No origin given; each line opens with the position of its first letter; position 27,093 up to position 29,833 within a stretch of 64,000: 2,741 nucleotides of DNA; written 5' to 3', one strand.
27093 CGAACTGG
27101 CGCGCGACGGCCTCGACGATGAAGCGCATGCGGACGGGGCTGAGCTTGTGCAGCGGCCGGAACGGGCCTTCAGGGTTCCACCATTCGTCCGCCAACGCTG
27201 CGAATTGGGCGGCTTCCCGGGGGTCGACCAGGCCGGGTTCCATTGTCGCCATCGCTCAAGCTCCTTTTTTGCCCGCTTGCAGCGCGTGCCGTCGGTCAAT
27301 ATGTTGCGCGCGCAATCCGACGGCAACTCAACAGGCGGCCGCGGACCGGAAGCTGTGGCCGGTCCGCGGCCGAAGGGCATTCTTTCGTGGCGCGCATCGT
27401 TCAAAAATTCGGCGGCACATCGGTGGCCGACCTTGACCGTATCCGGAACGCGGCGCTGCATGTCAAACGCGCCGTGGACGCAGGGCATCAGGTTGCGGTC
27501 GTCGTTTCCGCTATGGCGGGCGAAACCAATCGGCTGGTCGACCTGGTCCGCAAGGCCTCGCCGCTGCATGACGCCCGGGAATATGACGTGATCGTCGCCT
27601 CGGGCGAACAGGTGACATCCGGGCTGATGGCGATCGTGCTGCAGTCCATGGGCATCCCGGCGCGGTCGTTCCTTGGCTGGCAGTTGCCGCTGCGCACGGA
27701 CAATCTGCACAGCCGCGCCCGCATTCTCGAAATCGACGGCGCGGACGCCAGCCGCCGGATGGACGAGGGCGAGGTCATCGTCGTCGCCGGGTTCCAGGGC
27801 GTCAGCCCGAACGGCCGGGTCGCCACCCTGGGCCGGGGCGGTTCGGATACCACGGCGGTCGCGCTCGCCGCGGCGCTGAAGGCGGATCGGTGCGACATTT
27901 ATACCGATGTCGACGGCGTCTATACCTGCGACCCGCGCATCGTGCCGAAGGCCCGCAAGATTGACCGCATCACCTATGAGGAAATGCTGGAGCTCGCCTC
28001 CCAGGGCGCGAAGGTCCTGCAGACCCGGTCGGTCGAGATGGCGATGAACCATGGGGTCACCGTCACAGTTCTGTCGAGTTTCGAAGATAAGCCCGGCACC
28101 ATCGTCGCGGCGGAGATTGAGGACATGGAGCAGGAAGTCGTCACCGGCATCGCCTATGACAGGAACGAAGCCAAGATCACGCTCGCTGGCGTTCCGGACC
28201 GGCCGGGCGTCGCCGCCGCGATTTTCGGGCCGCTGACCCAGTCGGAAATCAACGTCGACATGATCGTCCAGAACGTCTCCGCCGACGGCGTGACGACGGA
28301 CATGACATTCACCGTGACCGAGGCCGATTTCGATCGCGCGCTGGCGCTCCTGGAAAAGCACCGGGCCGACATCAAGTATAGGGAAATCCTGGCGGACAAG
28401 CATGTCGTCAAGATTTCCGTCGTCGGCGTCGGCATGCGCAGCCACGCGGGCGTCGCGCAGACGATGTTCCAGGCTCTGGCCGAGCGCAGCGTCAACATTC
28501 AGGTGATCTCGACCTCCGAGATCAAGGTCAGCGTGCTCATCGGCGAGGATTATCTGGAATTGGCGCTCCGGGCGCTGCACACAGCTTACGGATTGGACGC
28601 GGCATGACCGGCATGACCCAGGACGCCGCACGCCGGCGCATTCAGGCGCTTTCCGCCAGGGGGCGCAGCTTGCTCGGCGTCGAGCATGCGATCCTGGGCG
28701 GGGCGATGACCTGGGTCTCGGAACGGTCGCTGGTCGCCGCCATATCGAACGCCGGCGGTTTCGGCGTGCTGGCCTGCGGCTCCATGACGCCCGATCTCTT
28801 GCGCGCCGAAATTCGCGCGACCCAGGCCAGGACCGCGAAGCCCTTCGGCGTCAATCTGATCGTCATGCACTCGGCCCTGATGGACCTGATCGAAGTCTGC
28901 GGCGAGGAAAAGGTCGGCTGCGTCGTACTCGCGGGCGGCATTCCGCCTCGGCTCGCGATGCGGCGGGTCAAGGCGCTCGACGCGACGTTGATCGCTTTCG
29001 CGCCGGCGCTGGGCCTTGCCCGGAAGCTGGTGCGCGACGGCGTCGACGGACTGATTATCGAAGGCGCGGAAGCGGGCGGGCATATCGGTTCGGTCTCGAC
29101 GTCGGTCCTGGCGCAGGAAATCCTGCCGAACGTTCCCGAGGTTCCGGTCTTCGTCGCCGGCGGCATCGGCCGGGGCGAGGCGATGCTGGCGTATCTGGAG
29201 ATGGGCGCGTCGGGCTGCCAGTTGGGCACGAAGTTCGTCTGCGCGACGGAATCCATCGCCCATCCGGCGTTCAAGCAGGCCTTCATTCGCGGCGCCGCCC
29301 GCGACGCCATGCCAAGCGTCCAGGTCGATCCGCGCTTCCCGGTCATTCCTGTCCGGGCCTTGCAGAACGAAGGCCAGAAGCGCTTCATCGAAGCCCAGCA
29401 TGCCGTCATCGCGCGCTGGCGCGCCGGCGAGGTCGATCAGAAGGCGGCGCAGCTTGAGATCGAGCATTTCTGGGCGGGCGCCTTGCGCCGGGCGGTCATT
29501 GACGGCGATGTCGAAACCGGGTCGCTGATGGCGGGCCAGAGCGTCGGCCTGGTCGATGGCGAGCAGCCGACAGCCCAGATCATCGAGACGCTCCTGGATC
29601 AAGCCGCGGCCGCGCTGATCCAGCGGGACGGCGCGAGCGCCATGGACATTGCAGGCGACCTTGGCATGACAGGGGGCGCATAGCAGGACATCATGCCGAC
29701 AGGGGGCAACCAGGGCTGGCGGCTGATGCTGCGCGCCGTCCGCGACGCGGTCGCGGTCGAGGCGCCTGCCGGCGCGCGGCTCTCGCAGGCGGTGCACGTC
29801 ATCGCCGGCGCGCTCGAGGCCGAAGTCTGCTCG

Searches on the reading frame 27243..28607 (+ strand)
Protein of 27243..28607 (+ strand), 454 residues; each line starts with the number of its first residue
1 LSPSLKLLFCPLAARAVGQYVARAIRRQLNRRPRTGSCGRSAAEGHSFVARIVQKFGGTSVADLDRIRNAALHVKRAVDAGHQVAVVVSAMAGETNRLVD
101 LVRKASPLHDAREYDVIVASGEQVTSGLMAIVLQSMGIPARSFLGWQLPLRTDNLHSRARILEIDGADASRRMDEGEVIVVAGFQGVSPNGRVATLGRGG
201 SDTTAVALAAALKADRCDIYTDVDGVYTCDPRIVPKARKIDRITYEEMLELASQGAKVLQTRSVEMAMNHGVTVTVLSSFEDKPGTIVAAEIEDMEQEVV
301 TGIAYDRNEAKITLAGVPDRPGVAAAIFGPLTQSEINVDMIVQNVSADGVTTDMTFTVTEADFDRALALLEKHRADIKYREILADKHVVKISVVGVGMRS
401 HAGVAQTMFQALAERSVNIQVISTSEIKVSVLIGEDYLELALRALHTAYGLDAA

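Call 29: search_protein_families(library=pfam, proteins=[window:27243-28607:+], max_evalue=0.001)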
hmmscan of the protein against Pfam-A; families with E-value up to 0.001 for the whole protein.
window:27243-28607:+ (454 aa): 5 families
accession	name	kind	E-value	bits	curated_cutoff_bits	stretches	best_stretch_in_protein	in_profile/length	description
PF00696.33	AA_kinase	-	4e-52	177.7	24.9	1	51-277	2-233/234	Amino acid kinase family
PF22468.2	ACT_9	-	2e-35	120.8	27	2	391-448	1-60/61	ACT domain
PF13840.12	ACT_7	-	3.3e-19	68.9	27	1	385-446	3-64/65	ACT domain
PF01842.31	ACT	-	1.9e-17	63.1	27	1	314-372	4-63/66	ACT domain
PF22629.2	ACT_AHAS_ss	-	0.00019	22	27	0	317-372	5-61/67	AHAS small subunit-like ACT domain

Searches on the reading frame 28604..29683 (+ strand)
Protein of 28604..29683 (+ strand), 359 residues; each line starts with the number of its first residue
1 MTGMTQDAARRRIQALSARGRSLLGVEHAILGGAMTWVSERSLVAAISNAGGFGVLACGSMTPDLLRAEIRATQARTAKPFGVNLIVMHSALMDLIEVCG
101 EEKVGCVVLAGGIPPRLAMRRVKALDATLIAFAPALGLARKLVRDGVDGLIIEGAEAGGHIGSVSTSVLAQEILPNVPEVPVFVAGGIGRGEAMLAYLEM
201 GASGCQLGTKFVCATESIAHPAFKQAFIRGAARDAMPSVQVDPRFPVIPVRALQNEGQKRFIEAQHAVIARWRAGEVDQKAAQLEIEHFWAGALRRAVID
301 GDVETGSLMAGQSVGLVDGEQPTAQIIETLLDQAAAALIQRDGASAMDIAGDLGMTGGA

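Call 29: search_protein_families(library=pfam, proteins=[window:28604-29683:+], max_evalue=0.001)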
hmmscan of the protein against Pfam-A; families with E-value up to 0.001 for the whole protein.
window:28604-29683:+ (359 aa): 4 families
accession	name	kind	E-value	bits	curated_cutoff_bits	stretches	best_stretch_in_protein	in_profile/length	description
PF03060.21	NMO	-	1.4e-50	173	28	2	96-331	106-329/331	Nitronate monooxygenase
PF00478.31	IMPDH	-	5.1e-05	22.9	25.6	1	26-219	33-186/345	IMP dehydrogenase / GMP reductase domain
PF01070.24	FMN_dh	-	5.7e-05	22.8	24.9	1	139-215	232-309/350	FMN-dependent dehydrogenase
PF05690.20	ThiG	-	8.2e-05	22.5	23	1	137-230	135-227/247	Thiazole biosynthesis protein ThiG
